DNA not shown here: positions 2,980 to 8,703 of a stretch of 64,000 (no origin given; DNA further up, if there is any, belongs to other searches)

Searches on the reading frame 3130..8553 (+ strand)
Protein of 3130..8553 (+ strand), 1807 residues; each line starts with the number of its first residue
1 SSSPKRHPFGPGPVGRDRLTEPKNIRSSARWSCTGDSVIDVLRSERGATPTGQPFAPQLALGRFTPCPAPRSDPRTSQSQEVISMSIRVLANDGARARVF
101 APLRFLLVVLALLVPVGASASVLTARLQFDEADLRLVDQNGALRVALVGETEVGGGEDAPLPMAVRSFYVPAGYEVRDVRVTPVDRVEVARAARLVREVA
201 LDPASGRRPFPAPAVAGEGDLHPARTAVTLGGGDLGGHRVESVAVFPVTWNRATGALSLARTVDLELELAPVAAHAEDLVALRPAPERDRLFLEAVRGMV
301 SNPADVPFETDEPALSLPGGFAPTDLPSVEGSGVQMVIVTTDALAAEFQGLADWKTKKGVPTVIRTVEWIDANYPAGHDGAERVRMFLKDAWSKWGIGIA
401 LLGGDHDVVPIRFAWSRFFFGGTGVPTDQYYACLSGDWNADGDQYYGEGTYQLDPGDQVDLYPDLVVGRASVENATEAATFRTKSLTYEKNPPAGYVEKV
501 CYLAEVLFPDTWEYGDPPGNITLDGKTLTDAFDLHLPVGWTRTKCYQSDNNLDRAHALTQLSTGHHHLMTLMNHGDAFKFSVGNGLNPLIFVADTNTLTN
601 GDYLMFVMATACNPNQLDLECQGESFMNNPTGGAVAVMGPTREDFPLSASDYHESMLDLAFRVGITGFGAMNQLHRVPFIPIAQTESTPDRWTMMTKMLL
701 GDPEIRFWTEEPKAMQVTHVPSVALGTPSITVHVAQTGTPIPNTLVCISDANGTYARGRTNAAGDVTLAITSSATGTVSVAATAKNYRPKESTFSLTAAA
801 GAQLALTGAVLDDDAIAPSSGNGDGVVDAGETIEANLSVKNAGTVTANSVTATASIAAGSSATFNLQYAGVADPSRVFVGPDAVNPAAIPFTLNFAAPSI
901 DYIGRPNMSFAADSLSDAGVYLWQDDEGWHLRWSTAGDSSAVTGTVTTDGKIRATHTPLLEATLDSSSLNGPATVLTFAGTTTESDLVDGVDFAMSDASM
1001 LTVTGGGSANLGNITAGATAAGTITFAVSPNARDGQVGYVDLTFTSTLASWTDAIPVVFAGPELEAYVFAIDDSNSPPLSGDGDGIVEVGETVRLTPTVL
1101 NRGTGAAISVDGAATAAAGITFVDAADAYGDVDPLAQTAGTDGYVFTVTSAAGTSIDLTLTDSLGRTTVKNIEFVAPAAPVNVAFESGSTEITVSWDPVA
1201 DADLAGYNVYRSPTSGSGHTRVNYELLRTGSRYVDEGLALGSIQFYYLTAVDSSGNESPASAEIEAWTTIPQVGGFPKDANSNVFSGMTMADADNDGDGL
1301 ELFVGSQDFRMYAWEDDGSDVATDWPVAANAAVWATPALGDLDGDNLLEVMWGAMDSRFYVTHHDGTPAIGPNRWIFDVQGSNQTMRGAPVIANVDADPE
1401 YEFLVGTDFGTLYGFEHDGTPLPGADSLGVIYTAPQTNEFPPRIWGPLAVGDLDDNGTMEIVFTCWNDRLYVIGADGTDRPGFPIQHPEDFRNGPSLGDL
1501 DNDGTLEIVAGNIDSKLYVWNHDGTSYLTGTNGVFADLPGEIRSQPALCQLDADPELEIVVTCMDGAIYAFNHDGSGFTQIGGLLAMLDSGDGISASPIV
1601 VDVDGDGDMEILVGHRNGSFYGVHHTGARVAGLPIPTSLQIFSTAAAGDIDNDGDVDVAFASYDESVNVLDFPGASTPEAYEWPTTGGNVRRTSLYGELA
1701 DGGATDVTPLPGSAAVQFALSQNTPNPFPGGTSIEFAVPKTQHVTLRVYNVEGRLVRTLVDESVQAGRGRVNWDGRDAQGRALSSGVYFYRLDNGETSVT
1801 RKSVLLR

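Call 79: search_protein_families(library=pfam, proteins=[window:3130-8553:+], max_evalue=0.0001)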
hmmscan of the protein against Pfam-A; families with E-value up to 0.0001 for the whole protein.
window:3130-8553:+ (1807 aa): 6 families
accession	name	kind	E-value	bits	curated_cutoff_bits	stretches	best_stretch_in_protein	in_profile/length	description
PF01364.23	Peptidase_C25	-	4.5e-45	154.9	23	1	336-706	1-373/374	Peptidase family C25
PF13517.12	FG-GAP_3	-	9.4e-13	49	26.9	1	1551-1613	2-61/61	FG-GAP-like repeat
PF01839.29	FG-GAP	-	3.9e-09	36.6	22.1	0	1334-1357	2-25/37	FG-GAP repeat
PF13860.13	FlgD_ig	-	5.5e-09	36.3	27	1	1734-1789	12-70/79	FlgD Ig-like domain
PF13570.13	Beta-prop_ACSF4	-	3.4e-07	30.4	133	0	1510-1674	108-245/329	Beta-alanine-activating enzyme, beta-propeller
PF18962.6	Por_Secre_tail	-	6e-06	26.9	27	1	1725-1804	3-74/75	Secretion system C-terminal sorting domain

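Call 84: search_protein_families(library=ncbifam, proteins=[window:3130-8553:+], max_evalue=0.001)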
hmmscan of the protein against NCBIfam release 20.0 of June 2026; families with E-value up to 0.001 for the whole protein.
window:3130-8553:+ (1807 aa): 7 families
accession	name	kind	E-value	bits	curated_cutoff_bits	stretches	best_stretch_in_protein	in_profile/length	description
NF052323.1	T9SSA_dep_M6i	equivalog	1.5e-22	79.5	600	2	1543-1793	786-1025/1043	T9SS-dependent M6-like inactivated metalloprotease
NF033707.1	T9SS_sortase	equivalog_domain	2.6e-16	58.5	420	1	1717-1793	995-1076/1095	type IX secretion system sortase PorU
TIGR03900.1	prc_long_Delta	hypoth_equivalog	2.6e-12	45.5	660.95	2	793-863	656-720/973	MXAN_5808 family serine peptidase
TIGR04183.1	Por_Secre_tail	domain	1.3e-09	37.9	23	1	1724-1803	2-69/72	T9SS type A sorting domain-containing protein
NF005176.1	PRK06655.1-1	equivalog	2.3e-07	31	230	1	1738-1790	94-145/197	flagellar hook assembly protein FlgD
NF009453.0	PRK12813.1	equivalog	0.00025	20.7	264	1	1741-1794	123-173/223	flagellar basal body rod modification protein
NF009452.0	PRK12812.1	equivalog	0.00082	18.7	258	0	1742-1790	152-202/289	flagellar basal body rod modification protein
